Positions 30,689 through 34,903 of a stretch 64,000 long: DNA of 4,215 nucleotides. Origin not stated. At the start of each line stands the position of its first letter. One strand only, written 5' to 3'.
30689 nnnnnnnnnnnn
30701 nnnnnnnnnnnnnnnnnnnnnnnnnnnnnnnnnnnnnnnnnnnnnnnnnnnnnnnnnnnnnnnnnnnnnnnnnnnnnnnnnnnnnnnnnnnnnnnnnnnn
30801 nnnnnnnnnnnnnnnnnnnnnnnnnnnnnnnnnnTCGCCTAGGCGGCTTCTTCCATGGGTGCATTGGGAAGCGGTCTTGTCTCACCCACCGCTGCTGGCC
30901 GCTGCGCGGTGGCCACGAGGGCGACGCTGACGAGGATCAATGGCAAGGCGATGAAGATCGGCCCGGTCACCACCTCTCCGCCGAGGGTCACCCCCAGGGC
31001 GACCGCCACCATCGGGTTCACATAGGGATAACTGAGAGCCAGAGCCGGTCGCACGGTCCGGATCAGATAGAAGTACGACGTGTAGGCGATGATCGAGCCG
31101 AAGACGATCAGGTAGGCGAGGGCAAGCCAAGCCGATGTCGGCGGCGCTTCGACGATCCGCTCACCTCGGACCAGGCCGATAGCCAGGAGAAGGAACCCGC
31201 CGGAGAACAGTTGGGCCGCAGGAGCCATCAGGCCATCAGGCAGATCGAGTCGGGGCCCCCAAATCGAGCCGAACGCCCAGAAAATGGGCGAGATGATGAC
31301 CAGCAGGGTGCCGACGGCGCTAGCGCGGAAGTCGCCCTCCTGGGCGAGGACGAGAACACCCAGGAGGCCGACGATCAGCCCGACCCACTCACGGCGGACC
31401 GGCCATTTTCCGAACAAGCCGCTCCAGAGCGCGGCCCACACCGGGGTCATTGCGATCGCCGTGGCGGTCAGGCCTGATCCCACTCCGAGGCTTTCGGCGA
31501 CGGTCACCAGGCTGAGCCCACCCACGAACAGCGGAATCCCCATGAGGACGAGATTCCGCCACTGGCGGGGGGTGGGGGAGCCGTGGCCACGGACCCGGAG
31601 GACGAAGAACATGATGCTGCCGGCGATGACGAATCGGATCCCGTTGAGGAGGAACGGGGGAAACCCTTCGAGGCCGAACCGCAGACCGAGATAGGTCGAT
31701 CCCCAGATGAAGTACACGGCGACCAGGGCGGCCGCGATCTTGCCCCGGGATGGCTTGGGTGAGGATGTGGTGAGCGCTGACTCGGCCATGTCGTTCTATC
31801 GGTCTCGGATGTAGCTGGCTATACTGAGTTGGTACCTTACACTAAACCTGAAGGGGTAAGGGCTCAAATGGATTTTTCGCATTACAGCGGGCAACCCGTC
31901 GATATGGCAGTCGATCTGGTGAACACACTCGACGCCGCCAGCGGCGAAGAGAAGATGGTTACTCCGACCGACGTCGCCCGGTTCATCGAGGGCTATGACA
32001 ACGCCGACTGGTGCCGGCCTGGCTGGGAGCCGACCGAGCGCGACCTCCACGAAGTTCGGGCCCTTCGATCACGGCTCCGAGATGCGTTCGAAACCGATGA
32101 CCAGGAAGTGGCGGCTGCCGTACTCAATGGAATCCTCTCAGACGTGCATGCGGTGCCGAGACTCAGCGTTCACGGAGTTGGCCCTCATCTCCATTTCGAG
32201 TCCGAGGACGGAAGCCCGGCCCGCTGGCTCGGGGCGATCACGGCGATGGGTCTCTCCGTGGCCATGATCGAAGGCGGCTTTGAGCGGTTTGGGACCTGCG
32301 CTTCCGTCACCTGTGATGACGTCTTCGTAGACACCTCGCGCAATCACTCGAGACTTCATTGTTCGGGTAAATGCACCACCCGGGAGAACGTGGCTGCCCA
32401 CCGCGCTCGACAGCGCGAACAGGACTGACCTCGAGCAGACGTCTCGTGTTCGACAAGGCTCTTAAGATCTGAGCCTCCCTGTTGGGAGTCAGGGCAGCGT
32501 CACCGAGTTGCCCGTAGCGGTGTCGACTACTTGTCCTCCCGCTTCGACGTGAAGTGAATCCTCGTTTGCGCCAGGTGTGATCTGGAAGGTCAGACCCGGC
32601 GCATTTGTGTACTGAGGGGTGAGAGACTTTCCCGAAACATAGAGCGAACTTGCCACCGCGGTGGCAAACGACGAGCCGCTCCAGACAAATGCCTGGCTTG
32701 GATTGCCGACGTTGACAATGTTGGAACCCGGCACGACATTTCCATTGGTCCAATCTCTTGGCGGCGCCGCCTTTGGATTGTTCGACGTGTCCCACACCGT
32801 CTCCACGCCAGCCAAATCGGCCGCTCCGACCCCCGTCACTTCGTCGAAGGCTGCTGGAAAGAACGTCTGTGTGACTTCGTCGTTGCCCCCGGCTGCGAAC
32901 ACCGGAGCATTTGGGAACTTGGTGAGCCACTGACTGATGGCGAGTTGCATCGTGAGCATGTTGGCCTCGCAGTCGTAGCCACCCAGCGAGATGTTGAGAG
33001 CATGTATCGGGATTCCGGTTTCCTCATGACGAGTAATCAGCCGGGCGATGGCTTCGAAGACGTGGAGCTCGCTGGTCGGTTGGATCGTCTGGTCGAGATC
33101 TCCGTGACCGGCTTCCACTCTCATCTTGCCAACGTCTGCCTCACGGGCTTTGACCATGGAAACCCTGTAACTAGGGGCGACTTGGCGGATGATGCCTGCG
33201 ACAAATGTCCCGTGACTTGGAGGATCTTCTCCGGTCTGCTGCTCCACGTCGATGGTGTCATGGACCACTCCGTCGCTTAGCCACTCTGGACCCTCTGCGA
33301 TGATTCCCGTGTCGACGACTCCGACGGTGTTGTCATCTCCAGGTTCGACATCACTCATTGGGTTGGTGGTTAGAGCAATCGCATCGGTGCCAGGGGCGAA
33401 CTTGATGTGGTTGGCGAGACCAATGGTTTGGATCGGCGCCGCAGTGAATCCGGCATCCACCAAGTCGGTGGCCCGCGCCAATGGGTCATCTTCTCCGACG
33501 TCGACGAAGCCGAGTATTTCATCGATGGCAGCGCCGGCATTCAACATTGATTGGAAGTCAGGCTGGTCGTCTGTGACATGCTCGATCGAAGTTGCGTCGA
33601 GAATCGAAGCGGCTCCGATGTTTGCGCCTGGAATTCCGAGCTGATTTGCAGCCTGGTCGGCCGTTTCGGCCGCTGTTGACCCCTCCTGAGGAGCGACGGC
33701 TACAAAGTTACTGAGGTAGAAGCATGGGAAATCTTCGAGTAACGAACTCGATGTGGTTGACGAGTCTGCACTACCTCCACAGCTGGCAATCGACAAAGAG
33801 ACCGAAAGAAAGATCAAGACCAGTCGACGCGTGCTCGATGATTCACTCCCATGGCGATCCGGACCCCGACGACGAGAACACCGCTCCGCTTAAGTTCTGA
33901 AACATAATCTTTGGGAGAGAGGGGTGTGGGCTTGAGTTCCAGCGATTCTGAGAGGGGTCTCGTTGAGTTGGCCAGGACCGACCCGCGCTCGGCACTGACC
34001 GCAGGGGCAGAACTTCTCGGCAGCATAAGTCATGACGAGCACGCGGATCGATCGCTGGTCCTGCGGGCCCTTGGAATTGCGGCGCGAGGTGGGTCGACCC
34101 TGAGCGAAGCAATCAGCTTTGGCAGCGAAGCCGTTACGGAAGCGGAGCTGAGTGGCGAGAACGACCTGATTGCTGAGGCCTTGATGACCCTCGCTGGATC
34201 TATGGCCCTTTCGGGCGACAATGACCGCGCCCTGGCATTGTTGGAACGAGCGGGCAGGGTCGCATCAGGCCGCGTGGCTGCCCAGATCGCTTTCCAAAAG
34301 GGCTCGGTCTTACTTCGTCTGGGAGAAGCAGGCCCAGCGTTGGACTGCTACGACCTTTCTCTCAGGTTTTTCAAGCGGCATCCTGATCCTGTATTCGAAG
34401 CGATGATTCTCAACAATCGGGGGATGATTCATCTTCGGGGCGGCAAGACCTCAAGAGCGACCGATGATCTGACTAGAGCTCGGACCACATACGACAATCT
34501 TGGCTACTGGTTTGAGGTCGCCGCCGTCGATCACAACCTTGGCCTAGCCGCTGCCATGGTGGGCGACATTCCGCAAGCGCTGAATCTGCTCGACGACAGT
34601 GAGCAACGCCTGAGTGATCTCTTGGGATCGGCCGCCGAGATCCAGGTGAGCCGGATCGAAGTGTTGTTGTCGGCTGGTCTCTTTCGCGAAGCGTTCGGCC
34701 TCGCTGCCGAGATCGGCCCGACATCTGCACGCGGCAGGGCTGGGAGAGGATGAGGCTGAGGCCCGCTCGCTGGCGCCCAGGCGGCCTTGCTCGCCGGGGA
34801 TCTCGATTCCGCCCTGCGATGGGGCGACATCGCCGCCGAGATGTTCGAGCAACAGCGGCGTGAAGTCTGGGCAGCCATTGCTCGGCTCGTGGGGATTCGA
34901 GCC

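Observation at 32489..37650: Two-protease / ECF sigma module: S8 subtilase lipoprotein divergent from TPR-CHAT protease, ECF sigma and a coupled soluble partner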

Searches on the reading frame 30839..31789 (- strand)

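Call 72: search_protein_families(library=pfam, proteins=[window:30839-31789:-], max_evalue=1)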
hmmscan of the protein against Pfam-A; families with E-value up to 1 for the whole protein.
window:30839-31789:- (316 aa): 1 family
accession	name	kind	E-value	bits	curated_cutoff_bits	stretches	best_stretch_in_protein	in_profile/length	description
PF00892.27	EamA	-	1e-30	107.2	28.2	2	21-148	6-133/135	EamA-like transporter family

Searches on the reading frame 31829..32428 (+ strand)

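Call 4: search_protein_families(library=pfam, proteins=[window:31829-32428:+], max_evalue=0.01)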
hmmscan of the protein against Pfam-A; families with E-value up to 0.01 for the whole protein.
window:31829-32428:+ (199 aa): 2 families
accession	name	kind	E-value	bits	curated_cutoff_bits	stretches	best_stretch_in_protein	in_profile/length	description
PF11706.13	zf-CGNR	-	3.4e-14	52.8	24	1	153-195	1-44/44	CGNR zinc finger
PF07336.16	ABATE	-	1.1e-13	52.3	24.4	1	26-125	3-107/130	Putative stress-induced transcription regulator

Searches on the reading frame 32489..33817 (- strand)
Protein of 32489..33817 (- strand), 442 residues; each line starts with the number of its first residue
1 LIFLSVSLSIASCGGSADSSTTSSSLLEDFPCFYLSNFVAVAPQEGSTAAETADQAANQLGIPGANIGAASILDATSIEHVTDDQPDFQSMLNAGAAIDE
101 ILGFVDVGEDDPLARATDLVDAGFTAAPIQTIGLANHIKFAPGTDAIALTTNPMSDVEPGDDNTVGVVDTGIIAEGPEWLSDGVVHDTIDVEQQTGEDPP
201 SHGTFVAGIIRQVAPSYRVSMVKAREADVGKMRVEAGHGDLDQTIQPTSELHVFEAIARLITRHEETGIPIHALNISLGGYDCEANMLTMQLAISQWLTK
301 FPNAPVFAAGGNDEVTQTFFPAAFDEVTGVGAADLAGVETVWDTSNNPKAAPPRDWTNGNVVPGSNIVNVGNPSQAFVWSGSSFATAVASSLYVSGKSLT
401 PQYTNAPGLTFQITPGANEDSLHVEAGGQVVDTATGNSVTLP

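Call 4: search_protein_families(library=pfam, proteins=[window:32489-33817:-], max_evalue=0.01)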
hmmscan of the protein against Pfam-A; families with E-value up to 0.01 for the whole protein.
window:32489-33817:- (442 aa): 1 family
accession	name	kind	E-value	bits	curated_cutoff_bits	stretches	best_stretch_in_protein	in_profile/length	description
PF00082.27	Peptidase_S8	-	1.7e-10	41.2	21.8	1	161-405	2-262/288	Subtilase family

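Call 18: search_protein_families(library=ncbifam, proteins=[window:32489-33817:-], max_evalue=0.01)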
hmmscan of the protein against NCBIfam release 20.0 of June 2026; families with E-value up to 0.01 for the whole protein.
window:32489-33817:- (442 aa): 3 families
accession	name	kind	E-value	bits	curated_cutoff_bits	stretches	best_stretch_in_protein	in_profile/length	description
TIGR03921.1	T7SS_mycosin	equivalog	8.9e-14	51.4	278.75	1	154-394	6-241/353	type VII secretion-associated serine protease mycosin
TIGR03895.1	protease_PatA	subfamily_domain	5.4e-06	25.4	421.05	1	298-392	84-172/606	PatA/PatG family cyanobactin maturation protease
NF049966.1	QH_SP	equivalog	0.00022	20.6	165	0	165-223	2-63/219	subtilisin-like serine protease QhpE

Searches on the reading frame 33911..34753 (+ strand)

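Call 4: search_protein_families(library=pfam, proteins=[window:33911-34753:+], max_evalue=0.01)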
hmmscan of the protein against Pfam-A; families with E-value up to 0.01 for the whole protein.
window:33911-34753:+ (280 aa): 5 families
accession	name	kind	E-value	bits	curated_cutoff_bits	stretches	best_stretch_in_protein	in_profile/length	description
PF13424.12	TPR_12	-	4.7e-13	49.6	30.1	1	124-194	3-75/77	Tetratricopeptide repeat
PF07719.23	TPR_2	-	1e-08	35.1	27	0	88-114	1-27/34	Tetratricopeptide repeat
PF13428.12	TPR_14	-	1.1e-05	26.1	23.5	0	89-120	2-33/44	Tetratricopeptide repeat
PF13432.12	TPR_16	-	2.6e-05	25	32.7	0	102-151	11-58/65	Tetratricopeptide repeat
PF00515.34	TPR_1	-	0.00014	21.9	27.8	0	165-190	2-27/34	Tetratricopeptide repeat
